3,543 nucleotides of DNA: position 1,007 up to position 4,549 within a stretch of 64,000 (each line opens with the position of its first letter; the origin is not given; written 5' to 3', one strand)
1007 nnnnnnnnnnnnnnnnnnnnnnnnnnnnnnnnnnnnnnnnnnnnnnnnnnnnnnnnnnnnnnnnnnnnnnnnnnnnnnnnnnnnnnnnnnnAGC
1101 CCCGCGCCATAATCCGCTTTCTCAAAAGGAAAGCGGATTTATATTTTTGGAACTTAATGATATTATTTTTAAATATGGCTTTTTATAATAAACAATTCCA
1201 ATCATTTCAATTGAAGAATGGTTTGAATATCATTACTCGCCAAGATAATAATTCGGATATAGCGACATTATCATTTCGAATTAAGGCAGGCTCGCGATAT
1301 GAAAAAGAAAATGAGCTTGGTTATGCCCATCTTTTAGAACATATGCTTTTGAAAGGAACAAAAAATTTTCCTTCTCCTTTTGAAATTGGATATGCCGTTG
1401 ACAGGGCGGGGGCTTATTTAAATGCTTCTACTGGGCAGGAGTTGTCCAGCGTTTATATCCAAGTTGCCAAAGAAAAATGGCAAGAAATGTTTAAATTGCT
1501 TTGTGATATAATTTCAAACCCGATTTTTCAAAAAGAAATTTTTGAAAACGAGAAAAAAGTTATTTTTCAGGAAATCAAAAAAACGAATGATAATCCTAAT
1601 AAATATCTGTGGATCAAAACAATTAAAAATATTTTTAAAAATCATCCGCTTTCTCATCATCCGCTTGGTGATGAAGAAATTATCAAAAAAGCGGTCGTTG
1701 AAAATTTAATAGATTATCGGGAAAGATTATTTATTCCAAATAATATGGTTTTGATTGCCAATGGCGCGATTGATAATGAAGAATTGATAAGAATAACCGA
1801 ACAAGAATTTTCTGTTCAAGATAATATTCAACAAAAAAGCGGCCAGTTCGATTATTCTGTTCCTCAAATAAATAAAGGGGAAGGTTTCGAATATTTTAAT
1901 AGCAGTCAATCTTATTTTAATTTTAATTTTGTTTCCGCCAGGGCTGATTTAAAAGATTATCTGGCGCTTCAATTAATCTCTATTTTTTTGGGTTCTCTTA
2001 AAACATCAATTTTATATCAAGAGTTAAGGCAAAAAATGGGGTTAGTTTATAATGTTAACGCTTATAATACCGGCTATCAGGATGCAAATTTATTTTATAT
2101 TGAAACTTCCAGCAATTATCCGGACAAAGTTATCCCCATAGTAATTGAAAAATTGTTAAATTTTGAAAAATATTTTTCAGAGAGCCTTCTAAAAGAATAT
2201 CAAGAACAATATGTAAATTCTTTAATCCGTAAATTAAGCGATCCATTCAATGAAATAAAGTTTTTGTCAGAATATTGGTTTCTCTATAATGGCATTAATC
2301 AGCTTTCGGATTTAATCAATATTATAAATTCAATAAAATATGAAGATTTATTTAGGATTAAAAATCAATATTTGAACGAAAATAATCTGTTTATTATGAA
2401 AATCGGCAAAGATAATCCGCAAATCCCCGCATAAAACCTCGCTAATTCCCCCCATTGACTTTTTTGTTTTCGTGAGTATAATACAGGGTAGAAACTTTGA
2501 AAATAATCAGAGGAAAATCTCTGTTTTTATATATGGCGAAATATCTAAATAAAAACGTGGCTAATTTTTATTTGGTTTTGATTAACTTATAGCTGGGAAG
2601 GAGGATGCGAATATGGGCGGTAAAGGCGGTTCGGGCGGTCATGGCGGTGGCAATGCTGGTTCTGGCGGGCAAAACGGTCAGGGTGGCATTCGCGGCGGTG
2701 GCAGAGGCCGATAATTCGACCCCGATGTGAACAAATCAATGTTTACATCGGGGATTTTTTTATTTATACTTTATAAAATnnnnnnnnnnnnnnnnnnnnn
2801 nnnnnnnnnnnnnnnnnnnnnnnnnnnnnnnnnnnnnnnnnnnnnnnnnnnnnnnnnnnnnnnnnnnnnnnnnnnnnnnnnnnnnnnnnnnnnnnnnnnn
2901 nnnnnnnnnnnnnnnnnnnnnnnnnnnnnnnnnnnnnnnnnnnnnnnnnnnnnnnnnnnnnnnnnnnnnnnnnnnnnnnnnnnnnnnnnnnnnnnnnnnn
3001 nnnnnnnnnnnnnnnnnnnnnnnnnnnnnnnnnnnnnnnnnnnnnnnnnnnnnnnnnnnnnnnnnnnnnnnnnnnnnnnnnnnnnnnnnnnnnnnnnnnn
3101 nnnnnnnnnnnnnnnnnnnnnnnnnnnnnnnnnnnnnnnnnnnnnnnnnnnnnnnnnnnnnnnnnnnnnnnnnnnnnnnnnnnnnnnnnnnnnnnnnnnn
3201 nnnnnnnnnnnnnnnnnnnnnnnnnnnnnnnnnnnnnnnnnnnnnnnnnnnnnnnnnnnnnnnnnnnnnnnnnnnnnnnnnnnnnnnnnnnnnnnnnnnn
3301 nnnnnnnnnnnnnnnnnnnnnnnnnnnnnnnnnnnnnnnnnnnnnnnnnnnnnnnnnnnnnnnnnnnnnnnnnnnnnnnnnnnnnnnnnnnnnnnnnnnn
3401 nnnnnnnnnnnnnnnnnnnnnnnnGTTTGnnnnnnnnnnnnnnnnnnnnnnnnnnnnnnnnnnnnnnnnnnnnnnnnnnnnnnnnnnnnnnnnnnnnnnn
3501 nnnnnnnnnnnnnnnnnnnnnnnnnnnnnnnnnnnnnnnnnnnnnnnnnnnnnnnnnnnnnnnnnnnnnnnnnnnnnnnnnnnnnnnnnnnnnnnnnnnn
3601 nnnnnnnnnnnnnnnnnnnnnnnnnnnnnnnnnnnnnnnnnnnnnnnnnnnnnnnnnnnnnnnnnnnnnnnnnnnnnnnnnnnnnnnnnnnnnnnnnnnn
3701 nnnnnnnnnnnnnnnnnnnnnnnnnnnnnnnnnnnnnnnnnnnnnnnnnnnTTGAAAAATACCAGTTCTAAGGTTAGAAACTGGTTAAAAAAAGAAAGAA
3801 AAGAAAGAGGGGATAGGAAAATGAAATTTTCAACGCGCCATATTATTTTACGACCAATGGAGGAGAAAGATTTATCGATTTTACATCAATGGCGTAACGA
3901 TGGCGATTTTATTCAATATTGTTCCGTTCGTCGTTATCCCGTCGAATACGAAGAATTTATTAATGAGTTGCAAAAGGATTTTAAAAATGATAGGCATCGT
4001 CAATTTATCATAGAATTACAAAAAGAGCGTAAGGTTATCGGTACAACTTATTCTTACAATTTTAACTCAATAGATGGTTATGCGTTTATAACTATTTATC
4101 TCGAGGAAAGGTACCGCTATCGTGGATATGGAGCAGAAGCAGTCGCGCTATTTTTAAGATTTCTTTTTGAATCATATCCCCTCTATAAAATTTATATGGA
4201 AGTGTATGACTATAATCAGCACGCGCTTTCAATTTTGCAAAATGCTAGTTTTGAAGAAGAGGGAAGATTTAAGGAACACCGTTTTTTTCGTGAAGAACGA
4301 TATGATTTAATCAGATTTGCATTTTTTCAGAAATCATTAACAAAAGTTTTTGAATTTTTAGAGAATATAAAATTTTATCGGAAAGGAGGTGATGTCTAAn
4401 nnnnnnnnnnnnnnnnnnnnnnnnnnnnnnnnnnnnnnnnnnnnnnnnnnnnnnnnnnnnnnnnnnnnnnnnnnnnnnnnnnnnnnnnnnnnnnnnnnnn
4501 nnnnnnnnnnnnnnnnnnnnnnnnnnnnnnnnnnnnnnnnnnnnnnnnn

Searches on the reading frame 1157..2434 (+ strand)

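Call 6: search_protein_families(library=ncbifam, proteins=[window:1157-2434:+], max_evalue=0.01)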
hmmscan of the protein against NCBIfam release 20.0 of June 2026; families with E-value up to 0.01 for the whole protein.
window:1157-2434:+ (425 aa): 4 families
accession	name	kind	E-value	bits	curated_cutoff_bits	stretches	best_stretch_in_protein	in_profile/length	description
NF047422.1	YfmF_fam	equivalog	2.2e-25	89.4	285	1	37-404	15-400/412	EF-P 5-aminopentanol modification-associated protein YfmF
NF047421.1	YfmH_fam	equivalog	1.3e-24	87.2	250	1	50-417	56-422/425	EF-P 5-aminopentanol modification-associated protein YfmH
NF011681.0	PRK15101.1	equivalog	2.2e-21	75.6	765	1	11-231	41-265/961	pitrilysin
TIGR02110.1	PQQ_syn_pqqF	equivalog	2.3e-17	63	320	1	18-353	4-340/697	pyrroloquinoline quinone biosynthesis protein PqqF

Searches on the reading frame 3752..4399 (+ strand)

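Call 6: search_protein_families(library=ncbifam, proteins=[window:3752-4399:+], max_evalue=0.01)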
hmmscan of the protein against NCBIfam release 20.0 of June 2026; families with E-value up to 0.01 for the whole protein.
window:3752-4399:+ (215 aa): 7 families
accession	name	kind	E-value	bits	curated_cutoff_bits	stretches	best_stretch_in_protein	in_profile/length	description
NF011709.0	PRK15130.1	equivalog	3.2e-16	59.7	218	1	27-197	3-170/186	spermidine N1-acetyltransferase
TIGR03585.1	PseH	equivalog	2.7e-13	50.3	93.1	1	33-189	3-155/156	UDP-4-amino-4,6-dideoxy-N-acetyl-beta-L-altrosamine N-acetyltransferase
NF040503.1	resist_ArsN1a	equivalog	2.7e-07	30.5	170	1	71-182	35-148/159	arsinothricin resistance N-acetyltransferase ArsN1 family A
NF008072.0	PRK10809.1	equivalog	0.00016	21.5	190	1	23-193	10-187/194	ribosomal protein S5-alanine N-acetyltransferase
TIGR01575.1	rimI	equivalog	0.0006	20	86.4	1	71-175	21-120/132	ribosomal protein S18-alanine N-acetyltransferase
NF012165.0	AAC_6p_set_A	equivalog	0.0034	17.1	280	0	31-58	1-28/177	aminoglycoside 6'-N-acetyltransferase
TIGR04431.1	N6_acetyl_AAC6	equivalog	0.0038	16.9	260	0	27-58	4-35/184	AacA4 family aminoglycoside N(6')-acetyltransferase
